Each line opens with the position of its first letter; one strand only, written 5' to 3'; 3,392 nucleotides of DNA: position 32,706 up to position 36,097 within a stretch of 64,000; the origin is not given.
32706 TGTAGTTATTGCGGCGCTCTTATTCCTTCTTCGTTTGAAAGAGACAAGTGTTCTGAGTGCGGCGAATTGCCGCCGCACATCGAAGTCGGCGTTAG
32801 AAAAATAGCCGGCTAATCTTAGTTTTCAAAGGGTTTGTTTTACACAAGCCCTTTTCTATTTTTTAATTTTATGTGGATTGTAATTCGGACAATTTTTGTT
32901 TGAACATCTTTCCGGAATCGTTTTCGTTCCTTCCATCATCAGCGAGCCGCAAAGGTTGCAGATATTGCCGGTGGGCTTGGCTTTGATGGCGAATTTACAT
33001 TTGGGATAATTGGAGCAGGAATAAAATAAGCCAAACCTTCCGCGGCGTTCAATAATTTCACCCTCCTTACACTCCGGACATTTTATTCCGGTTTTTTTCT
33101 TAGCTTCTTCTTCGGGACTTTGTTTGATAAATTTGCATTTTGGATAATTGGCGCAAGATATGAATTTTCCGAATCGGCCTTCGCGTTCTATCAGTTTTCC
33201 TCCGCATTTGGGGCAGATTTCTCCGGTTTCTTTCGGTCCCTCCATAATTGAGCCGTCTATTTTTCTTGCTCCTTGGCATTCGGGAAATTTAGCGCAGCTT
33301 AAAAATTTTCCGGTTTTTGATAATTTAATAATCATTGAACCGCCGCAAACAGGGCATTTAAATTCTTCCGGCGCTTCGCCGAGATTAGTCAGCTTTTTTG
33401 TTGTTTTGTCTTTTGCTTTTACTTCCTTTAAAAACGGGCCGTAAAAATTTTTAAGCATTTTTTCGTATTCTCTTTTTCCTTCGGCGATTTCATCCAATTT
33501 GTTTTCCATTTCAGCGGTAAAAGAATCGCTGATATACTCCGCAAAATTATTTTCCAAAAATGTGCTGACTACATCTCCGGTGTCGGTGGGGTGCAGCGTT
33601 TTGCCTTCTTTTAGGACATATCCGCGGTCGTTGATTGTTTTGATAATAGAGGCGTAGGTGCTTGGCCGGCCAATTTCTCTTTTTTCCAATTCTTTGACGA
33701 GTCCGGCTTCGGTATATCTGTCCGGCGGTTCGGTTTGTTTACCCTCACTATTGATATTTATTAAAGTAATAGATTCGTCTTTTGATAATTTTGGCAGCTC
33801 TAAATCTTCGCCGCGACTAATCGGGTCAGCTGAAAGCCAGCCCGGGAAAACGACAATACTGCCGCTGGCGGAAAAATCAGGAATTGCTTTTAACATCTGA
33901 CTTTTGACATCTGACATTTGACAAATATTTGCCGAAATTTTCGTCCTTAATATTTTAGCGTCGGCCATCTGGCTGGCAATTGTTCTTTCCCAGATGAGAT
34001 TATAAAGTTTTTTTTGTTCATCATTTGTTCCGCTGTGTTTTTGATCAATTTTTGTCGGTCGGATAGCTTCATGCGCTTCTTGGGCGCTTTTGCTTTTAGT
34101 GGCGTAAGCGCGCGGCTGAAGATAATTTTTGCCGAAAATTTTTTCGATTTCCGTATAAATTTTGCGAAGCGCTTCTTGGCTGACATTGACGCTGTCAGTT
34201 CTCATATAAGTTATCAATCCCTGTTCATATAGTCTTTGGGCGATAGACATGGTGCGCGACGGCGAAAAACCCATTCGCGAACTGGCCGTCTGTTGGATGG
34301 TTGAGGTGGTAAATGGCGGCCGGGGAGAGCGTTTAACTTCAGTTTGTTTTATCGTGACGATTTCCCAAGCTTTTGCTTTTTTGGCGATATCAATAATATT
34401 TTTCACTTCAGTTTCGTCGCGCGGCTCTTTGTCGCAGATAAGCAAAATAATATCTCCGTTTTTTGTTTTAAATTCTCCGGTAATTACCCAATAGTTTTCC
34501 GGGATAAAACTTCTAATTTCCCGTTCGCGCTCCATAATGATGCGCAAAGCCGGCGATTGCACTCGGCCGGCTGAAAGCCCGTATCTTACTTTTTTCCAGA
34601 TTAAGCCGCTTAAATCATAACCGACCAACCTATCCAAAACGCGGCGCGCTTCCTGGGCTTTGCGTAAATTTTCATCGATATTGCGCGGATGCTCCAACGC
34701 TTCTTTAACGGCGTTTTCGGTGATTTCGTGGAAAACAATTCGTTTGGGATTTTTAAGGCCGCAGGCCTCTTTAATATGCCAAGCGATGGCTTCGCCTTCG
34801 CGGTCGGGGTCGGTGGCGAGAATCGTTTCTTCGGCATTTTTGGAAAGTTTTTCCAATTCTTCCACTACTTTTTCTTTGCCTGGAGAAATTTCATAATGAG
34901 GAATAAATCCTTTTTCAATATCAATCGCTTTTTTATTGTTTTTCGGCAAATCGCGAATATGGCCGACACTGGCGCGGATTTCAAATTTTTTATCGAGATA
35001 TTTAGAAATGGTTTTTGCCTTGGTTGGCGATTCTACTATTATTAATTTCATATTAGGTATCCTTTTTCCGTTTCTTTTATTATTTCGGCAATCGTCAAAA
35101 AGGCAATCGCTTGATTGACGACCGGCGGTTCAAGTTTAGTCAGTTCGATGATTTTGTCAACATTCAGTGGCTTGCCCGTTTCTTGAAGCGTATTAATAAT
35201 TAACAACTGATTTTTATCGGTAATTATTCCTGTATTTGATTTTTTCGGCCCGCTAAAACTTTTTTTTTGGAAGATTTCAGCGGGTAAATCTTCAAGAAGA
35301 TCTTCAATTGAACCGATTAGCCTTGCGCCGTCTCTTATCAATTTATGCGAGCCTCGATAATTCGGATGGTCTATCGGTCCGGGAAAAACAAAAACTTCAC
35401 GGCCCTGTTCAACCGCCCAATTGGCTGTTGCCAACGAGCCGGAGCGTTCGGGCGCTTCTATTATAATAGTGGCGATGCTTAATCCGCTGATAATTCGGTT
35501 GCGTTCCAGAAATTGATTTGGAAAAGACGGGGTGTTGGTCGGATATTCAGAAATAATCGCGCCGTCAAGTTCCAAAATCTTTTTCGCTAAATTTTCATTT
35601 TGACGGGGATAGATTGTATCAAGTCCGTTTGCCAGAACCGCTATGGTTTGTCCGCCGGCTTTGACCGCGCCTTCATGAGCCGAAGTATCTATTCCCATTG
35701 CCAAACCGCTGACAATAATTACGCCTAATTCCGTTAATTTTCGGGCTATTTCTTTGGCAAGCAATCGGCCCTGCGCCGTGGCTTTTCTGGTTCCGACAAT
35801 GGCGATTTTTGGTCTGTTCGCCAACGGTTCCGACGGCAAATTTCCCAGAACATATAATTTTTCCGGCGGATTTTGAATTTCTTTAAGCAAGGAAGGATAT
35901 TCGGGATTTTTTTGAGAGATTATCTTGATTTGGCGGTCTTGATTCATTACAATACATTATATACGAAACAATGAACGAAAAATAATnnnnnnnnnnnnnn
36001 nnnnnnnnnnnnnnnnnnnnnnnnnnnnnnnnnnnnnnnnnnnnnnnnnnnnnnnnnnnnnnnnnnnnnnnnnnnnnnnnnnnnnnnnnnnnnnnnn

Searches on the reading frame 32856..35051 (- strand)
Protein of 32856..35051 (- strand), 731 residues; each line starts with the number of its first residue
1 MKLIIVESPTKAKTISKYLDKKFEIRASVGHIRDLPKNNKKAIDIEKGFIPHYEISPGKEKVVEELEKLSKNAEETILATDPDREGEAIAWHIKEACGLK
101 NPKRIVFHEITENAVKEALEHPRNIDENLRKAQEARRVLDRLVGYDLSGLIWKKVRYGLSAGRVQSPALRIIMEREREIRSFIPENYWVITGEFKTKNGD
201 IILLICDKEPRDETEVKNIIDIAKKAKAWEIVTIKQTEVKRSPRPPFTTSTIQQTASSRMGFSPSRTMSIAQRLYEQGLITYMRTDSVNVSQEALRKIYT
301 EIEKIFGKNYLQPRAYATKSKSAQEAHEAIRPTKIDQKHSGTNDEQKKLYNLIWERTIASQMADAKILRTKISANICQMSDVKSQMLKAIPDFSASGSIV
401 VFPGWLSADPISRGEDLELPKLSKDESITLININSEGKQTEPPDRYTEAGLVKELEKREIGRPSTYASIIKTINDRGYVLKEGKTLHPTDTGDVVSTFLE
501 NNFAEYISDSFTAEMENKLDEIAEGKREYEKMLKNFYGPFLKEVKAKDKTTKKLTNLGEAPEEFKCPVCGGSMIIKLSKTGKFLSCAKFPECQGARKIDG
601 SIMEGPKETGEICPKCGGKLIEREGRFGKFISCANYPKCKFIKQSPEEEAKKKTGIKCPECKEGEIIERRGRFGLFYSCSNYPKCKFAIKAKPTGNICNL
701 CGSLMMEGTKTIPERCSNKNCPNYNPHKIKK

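Call 12: search_protein_families(library=pfam, proteins=[window:32856-35051:-])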
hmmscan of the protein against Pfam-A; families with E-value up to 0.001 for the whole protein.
window:32856-35051:- (731 aa): 5 families
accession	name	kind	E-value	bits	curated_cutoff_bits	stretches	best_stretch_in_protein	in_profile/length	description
PF01131.25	Topoisom_bac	-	4.2e-122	408.5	35.1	1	125-533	2-410/411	DNA topoisomerase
PF01396.24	Zn_ribbon_Top1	-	1.2e-40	137.5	32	3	610-647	1-38/39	Topoisomerase DNA binding C4 zinc finger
PF01751.28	Toprim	-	8.8e-24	84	23.1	1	2-110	1-96/96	Toprim domain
PF00935.25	Ribosomal_L44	-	0.00043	21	25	1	518-583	14-73/76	Ribosomal protein L44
PF13662.12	Toprim_4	-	0.00075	20.1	25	0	57-100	33-76/85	Toprim domain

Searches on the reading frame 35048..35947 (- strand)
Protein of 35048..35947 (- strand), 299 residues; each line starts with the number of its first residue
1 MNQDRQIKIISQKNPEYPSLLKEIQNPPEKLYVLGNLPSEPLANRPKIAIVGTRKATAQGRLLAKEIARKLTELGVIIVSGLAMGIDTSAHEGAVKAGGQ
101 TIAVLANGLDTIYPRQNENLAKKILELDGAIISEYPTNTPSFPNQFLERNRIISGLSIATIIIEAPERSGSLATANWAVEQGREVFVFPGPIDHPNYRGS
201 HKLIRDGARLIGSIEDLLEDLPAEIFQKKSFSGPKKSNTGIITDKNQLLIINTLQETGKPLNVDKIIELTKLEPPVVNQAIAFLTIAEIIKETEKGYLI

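Call 12: search_protein_families(library=pfam, proteins=[window:35048-35947:-])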
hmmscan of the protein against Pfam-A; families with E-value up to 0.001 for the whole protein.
window:35048-35947:- (299 aa): 2 families
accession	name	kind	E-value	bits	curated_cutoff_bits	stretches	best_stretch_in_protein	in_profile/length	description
PF02481.21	DNA_processg_A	-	4e-77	258.6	29.6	1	3-211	3-210/212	DNA recombination-mediator protein A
PF18306.6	LDcluster4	-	3.6e-05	23.9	26.3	1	46-189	2-124/151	SLOG cluster4 family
